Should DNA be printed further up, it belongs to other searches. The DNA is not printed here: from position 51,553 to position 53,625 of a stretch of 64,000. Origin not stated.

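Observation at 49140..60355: Candidate phosphorylation-switched ECF regulon for surface adhesins plus an exopolysaccharide synthase/export pair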

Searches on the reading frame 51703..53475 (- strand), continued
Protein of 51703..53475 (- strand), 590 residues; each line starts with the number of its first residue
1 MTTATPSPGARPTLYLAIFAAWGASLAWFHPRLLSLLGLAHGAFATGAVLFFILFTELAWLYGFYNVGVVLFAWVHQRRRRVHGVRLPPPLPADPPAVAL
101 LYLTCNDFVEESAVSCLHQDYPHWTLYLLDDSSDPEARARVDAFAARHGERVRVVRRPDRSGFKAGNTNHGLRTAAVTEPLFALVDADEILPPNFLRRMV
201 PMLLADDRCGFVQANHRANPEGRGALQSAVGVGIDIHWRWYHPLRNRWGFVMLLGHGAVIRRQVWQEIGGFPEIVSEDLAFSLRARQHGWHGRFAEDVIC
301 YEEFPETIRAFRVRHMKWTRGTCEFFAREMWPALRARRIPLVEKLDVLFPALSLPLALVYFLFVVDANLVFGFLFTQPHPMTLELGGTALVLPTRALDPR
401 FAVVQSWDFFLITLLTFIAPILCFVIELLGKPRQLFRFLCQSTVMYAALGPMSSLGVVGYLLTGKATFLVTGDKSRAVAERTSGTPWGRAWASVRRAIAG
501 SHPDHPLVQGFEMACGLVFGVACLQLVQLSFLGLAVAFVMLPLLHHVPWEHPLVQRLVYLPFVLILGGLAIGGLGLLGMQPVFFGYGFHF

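Call 77: search_protein_families(library=ncbifam, proteins=[L108:4505-6004:+, L109:4361-6004:+], max_evalue=10)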
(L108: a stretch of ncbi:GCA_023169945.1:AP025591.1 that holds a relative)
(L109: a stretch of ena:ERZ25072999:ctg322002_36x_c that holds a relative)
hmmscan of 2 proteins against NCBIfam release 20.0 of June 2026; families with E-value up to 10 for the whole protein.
L108:4505-6004:+ (499 aa): 21 families
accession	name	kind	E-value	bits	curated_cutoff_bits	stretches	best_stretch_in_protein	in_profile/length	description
TIGR02917.1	PEP_TPR_lipo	equivalog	1.5e-17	62.8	312.2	2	159-254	410-505/899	XrtA/PEP-CTERM system TPR-repeat protein PrsT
TIGR02552.1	LcrH_SycD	equivalog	4.1e-12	46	104.8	2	138-245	10-117/136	SycD/LcrH family type III secretion system chaperone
TIGR02521.1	type_IV_pilW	equivalog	4.6e-12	46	154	2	152-242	37-127/234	type IV pilus biogenesis/stability protein PilW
NF033920.0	C39_PA2778_fam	equivalog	3.4e-10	39.8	150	2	81-177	159-255/255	PA2778 family cysteine peptidase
NF052415.1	T3SS_chap_SctY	equivalog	7e-10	39.4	70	2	148-242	8-105/106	type III secretion apparatus assembly chaperone SctY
NF040959.1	MamA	equivalog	1.3e-08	34.5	200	1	111-246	36-171/204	magnetosome protein MamA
NF008520.0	PRK11447.1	equivalog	2e-08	32.5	858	2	82-207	577-698/1157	cellulose synthase complex outer membrane protein BcsC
TIGR03939.1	PGA_TPR_OMP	equivalog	3.4e-08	32.2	366.65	2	153-279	402-528/800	poly-beta-1,6 N-acetyl-D-glucosamine export porin PgaA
NF047371.1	FlcA_CTERM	equivalog_domain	2.8e-05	22.8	300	3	159-242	452-535/646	periplasmic flagellar collar protein FlcA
NF033762.1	social_mot_Tgl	equivalog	0.0001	21.8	225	1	93-240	81-230/252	social motility TPR repeat lipoprotein Tgl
NF033758.1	gliding_GltE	equivalog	0.00017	20.7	225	1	91-243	99-251/411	adventurous gliding motility TPR repeat lipoprotein GltE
TIGR00540.1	TPR_hemY_coli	hypoth_equivalog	0.00056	18.8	142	2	188-251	300-363/385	heme biosynthesis-associated TPR protein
NF011721.1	PRK15174.1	equivalog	0.0028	15.9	1200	1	84-242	218-380/656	Vi polysaccharide transport protein VexE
TIGR00990.1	3a0801s09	subfamily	0.0073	15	757.25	1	89-206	376-493/615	mitochondrial import receptor subunit TOM70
NF008757.0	PRK11788.1-5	equivalog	0.01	15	363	1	155-246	189-281/388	lipopolysaccharide assembly protein LapB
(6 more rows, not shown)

L109:4361-6004:+ (547 aa): 14 families
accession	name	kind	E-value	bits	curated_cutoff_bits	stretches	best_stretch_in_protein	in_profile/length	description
TIGR02917.1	PEP_TPR_lipo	equivalog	1e-10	40.2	312.2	1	32-186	431-585/899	XrtA/PEP-CTERM system TPR-repeat protein PrsT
NF040959.1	MamA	equivalog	1.9e-09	37.3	200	2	89-165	60-136/204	magnetosome protein MamA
NF042912.1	Amuc_1098_fam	equivalog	1.4e-05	23.4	750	1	99-148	154-203/805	Amuc_1098 family type IV pilus outer membrane protein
NF047371.1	FlcA_CTERM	equivalog_domain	0.0003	19.4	300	1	40-196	163-327/646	periplasmic flagellar collar protein FlcA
NF052415.1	T3SS_chap_SctY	equivalog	0.00046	20.7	70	2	40-94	48-105/106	type III secretion apparatus assembly chaperone SctY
NF052400.1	M48_BAM_BepA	equivalog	0.00057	18.8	570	1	24-151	299-426/483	beta-barrel assembly-enhancing protease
TIGR02521.1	type_IV_pilW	equivalog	0.0011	18.6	154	2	79-133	44-98/234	type IV pilus biogenesis/stability protein PilW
NF008520.0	PRK11447.1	equivalog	0.0017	16.2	858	1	74-182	612-720/1157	cellulose synthase complex outer membrane protein BcsC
TIGR03939.1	PGA_TPR_OMP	equivalog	0.002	16.4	366.65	1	41-156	95-207/800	poly-beta-1,6 N-acetyl-D-glucosamine export porin PgaA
TIGR02552.1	LcrH_SycD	equivalog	0.0085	15.8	104.8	1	86-157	4-75/136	SycD/LcrH family type III secretion system chaperone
NF033920.0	C39_PA2778_fam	equivalog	0.0097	15.3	150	1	36-129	160-253/255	PA2778 family cysteine peptidase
NF033758.1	gliding_GltE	equivalog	0.036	13.1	225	1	39-174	195-330/411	adventurous gliding motility TPR repeat lipoprotein GltE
NF052230.1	T9SS_PorE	exception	0.064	11.5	600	1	104-196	61-151/648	PorE family type IX secretion system protein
NF008757.0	PRK11788.1-5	equivalog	0.09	11.9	363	1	100-193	107-201/388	lipopolysaccharide assembly protein LapB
